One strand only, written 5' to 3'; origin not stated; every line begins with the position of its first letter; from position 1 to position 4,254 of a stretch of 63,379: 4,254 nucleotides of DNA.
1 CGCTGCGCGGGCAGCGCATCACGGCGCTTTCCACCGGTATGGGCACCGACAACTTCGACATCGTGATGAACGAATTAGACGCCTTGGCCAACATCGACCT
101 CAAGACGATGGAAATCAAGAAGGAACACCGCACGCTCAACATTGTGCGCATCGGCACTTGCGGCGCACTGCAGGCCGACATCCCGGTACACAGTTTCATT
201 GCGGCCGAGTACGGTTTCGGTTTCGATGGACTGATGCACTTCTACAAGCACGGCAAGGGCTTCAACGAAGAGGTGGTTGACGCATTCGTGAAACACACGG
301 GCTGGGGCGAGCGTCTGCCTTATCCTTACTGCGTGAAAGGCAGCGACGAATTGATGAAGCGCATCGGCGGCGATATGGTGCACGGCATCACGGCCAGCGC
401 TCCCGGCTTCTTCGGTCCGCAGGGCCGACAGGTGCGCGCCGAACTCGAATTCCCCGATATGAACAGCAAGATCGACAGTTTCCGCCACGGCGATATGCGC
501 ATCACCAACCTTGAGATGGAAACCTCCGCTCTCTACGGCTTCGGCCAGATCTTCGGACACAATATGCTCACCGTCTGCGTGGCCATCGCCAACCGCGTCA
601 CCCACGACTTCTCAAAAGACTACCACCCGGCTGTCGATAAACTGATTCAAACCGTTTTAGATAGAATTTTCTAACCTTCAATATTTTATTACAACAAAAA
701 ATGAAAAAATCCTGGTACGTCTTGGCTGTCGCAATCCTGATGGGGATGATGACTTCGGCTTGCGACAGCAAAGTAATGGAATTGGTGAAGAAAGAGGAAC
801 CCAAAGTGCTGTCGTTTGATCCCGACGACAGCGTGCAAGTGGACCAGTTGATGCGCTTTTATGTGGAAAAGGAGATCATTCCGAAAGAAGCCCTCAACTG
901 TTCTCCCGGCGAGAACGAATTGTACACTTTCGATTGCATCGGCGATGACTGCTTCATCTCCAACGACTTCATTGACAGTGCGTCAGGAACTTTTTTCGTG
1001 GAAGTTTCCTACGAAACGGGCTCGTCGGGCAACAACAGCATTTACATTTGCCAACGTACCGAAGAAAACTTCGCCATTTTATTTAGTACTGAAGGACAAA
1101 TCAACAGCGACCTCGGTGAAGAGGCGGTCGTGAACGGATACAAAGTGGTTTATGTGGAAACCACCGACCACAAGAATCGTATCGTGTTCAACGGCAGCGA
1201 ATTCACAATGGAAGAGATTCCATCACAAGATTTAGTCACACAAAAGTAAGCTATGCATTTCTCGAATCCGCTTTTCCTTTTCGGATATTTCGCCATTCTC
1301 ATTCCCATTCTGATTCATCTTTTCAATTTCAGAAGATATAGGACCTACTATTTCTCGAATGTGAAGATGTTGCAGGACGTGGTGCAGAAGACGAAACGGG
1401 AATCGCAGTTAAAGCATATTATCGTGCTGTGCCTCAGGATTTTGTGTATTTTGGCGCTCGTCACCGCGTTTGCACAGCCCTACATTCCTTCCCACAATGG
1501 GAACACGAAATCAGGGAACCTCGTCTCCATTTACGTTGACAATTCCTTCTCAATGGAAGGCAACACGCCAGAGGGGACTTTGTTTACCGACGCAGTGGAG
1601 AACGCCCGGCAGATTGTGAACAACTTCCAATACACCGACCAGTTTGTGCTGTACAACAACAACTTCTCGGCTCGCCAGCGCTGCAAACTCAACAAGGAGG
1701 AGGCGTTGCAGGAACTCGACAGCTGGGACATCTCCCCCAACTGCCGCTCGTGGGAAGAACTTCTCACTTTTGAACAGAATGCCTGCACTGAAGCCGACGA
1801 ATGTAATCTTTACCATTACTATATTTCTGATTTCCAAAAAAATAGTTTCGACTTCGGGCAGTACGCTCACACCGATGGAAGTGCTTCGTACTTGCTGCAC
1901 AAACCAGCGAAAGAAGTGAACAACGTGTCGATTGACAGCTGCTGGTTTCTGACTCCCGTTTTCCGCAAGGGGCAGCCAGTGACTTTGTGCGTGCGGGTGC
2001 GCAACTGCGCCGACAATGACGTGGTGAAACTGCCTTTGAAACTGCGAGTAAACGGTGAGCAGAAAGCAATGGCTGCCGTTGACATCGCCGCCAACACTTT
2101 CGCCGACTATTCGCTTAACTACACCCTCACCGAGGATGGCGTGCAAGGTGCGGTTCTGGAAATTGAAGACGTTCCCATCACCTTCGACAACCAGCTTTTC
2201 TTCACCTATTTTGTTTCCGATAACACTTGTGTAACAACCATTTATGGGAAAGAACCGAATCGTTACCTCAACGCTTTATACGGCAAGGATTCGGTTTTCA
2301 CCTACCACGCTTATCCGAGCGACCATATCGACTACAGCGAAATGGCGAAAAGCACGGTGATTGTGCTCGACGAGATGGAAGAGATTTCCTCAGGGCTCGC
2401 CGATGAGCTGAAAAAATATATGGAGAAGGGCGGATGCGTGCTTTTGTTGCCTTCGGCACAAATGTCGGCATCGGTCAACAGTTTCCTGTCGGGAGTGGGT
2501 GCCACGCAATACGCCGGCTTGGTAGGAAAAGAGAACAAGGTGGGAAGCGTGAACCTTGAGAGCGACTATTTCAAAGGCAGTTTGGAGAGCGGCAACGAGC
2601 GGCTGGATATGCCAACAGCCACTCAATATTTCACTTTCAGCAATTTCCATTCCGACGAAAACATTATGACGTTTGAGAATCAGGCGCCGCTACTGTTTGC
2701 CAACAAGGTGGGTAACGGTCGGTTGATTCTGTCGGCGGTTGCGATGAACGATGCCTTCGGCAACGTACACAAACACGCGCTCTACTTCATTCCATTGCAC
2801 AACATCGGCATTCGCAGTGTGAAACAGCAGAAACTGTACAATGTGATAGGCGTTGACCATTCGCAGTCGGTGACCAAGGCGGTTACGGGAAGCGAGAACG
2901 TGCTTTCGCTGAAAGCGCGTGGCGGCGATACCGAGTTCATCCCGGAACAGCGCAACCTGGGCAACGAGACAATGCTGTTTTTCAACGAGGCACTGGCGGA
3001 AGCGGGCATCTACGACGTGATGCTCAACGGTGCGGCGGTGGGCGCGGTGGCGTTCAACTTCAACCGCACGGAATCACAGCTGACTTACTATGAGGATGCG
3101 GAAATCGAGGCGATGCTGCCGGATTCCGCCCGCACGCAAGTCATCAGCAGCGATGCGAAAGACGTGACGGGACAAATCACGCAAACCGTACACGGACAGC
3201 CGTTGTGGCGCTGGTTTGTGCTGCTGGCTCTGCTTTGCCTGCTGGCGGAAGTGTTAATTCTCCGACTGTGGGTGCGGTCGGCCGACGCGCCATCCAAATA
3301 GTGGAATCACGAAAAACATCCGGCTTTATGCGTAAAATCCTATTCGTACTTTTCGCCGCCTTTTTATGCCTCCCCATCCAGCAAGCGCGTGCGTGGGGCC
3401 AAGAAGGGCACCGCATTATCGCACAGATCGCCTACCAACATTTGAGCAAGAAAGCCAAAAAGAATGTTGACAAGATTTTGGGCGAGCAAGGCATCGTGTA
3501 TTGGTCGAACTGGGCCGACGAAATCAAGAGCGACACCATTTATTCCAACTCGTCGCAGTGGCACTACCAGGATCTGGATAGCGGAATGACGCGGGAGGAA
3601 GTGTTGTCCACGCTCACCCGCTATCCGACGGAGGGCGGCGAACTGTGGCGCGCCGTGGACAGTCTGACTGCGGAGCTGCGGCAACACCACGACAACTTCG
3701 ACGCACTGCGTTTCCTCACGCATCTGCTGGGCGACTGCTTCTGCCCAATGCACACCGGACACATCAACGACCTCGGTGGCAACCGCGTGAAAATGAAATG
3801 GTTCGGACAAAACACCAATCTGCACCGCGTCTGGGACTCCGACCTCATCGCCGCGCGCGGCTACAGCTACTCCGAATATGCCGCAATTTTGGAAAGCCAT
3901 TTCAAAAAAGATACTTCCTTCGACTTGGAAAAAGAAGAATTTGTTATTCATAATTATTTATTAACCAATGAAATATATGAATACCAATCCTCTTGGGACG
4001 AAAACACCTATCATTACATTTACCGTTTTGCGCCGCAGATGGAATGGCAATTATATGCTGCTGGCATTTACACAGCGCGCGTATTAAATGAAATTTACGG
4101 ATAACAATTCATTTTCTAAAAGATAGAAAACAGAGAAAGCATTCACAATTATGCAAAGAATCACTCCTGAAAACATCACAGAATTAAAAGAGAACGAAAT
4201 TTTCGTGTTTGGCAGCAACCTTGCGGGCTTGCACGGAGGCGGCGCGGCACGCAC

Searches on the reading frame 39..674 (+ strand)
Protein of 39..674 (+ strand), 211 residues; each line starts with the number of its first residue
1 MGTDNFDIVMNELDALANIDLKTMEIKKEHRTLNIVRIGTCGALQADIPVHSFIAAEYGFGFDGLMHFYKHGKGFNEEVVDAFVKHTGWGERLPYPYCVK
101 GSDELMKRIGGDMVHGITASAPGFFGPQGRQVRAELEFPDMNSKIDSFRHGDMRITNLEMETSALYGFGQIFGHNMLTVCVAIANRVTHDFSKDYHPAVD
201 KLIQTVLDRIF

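Call 46: search_protein_families(library=pfam, proteins=[window:39-674:+])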
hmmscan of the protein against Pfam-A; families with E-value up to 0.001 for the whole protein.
window:39-674:+ (211 aa): 1 family
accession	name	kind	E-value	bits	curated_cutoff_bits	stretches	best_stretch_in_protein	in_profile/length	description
PF01048.26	PNP_UDP_1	-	1.4e-13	51.2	25.1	1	18-202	55-223/233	Phosphorylase superfamily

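Call 90: find_encoding_contigs(protein=window:39-674:+, flank=3000, max_places=6)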
Protein window:39-674:+ (211 aa): no gene with exactly this product is on record in the collection.
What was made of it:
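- Tried and rejected: An attempt to extend past the window's left end, using the protein at 39-674, found nothing on record (call 90).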

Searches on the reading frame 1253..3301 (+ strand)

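Call 46: search_protein_families(library=pfam, proteins=[window:1253-3301:+])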
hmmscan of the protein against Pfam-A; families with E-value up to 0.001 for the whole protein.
window:1253-3301:+ (682 aa): 1 family
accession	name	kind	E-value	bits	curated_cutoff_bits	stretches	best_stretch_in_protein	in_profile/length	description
PF07584.16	BatA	-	5.4e-19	68.8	25.9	1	1-76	1-77/77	Aerotolerance regulator N-terminal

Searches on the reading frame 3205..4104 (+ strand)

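Call 46: search_protein_families(library=pfam, proteins=[window:3205-4104:+])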
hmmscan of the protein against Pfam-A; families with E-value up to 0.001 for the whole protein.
window:3205-4104:+ (299 aa): 1 family
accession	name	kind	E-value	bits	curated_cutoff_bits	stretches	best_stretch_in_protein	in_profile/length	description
PF02265.22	S1-P1_nuclease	-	2.6e-42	145.9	29.5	1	64-298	1-257/258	S1/P1 Nuclease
